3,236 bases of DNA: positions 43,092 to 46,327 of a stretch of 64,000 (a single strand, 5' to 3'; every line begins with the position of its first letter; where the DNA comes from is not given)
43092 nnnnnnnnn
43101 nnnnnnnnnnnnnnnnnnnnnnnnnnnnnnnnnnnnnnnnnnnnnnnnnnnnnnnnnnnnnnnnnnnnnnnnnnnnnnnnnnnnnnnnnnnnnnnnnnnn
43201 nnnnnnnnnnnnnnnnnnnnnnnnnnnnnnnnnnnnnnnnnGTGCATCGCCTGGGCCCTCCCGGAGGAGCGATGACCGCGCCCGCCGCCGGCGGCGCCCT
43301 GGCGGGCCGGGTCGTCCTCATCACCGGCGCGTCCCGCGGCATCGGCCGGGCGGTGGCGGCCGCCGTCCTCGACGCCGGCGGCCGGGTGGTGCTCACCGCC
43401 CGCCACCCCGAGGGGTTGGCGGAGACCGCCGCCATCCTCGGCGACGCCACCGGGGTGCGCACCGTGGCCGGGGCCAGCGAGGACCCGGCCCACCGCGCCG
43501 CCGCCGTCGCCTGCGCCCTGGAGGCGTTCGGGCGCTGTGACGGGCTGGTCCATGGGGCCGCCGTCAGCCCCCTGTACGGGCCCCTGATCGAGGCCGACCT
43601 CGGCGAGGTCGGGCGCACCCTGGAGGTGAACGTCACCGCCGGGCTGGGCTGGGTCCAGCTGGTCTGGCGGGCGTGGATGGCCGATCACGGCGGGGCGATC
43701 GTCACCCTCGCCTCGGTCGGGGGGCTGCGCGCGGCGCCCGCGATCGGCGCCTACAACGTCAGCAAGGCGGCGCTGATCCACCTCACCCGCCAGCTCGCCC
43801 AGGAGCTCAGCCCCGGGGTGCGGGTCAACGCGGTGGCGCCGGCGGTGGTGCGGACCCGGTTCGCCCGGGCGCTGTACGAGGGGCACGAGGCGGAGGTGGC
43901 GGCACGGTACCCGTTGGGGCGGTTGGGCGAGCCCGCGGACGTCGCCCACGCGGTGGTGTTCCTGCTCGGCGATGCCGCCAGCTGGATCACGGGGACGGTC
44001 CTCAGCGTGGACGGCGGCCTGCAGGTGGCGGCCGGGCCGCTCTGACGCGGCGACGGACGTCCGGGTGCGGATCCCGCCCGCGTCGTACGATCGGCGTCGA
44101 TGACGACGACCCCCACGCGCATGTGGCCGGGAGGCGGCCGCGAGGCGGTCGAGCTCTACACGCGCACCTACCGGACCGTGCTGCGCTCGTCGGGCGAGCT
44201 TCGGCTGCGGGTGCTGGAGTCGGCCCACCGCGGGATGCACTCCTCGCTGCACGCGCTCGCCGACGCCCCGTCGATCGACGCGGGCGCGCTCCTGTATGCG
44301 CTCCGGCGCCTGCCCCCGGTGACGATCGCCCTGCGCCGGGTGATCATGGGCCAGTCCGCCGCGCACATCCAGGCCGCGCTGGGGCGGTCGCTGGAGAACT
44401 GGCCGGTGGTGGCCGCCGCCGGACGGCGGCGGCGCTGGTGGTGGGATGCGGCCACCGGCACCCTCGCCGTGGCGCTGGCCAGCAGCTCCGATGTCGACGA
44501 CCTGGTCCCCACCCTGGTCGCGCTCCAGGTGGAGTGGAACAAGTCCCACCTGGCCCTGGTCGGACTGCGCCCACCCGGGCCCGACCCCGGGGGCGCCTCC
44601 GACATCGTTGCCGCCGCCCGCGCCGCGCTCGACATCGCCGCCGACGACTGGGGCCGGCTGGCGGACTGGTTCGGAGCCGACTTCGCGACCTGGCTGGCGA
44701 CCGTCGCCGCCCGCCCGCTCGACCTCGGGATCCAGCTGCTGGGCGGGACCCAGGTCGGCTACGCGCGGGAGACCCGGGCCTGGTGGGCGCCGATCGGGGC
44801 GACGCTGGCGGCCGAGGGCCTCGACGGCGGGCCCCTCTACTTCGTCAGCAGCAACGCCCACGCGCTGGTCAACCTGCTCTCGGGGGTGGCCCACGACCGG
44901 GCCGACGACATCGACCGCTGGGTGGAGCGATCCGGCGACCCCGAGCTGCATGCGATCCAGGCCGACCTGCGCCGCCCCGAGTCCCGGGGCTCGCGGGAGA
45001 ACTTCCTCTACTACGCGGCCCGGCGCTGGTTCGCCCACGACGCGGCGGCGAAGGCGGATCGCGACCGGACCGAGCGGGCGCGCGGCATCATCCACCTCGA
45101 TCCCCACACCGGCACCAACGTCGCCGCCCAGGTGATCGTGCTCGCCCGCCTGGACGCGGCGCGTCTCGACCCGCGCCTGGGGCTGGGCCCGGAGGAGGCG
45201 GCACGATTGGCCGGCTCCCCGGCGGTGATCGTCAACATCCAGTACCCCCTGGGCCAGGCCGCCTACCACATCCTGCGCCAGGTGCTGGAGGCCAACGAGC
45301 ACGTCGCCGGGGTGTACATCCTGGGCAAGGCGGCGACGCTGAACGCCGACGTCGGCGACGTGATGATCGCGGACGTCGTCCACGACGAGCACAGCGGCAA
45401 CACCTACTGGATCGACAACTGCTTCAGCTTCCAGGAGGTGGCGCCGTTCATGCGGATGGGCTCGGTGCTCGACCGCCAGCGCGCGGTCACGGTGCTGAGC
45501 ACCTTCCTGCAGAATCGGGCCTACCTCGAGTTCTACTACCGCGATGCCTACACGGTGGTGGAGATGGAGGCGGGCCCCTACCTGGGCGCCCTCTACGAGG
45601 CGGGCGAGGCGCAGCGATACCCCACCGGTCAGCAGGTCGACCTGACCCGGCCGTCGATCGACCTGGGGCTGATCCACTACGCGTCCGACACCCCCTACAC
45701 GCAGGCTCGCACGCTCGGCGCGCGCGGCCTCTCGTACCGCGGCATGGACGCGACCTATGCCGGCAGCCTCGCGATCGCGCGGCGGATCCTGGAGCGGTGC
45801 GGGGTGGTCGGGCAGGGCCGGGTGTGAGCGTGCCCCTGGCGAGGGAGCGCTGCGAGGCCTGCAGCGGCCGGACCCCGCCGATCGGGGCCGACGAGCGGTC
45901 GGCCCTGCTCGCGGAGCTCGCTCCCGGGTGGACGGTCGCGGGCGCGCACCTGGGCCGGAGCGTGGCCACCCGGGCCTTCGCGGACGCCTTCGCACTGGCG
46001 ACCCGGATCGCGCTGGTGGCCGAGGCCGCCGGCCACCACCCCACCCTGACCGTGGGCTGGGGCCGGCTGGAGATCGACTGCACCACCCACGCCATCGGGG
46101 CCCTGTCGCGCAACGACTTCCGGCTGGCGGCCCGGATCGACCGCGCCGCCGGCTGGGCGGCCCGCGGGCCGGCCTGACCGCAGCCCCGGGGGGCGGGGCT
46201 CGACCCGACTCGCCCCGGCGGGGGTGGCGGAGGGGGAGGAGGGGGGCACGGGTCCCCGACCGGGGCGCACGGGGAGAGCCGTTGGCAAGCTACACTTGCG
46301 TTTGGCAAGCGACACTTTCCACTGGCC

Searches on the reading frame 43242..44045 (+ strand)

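Call 35: search_protein_families(library=pfam, proteins=[window:43242-44045:+], max_evalue=0.001)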
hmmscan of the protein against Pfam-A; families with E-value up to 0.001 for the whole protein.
window:43242-44045:+ (267 aa): 4 families
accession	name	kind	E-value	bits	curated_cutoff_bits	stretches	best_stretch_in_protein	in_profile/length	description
PF13561.12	adh_short_C2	-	8.4e-55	186.3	27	1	29-260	1-235/236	Enoyl-(Acyl carrier protein) reductase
PF00106.31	adh_short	-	3.4e-40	138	26.6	1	23-213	1-192/195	short chain dehydrogenase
PF08659.16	KR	-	1.9e-05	25.1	22.6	1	25-196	3-174/180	KR domain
PF23441.1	SDR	-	3.3e-05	23.9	27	1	21-260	6-255/258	SDR-like rossmann domain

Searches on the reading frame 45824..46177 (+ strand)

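Call 35: search_protein_families(library=pfam, proteins=[window:45824-46177:+], max_evalue=0.001)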
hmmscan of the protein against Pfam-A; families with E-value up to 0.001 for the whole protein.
window:45824-46177:+ (117 aa): 1 family
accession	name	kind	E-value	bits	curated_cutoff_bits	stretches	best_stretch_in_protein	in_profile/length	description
PF01329.24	Pterin_4a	-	2.2e-25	89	26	1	20-107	3-90/91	Pterin 4 alpha carbinolamine dehydratase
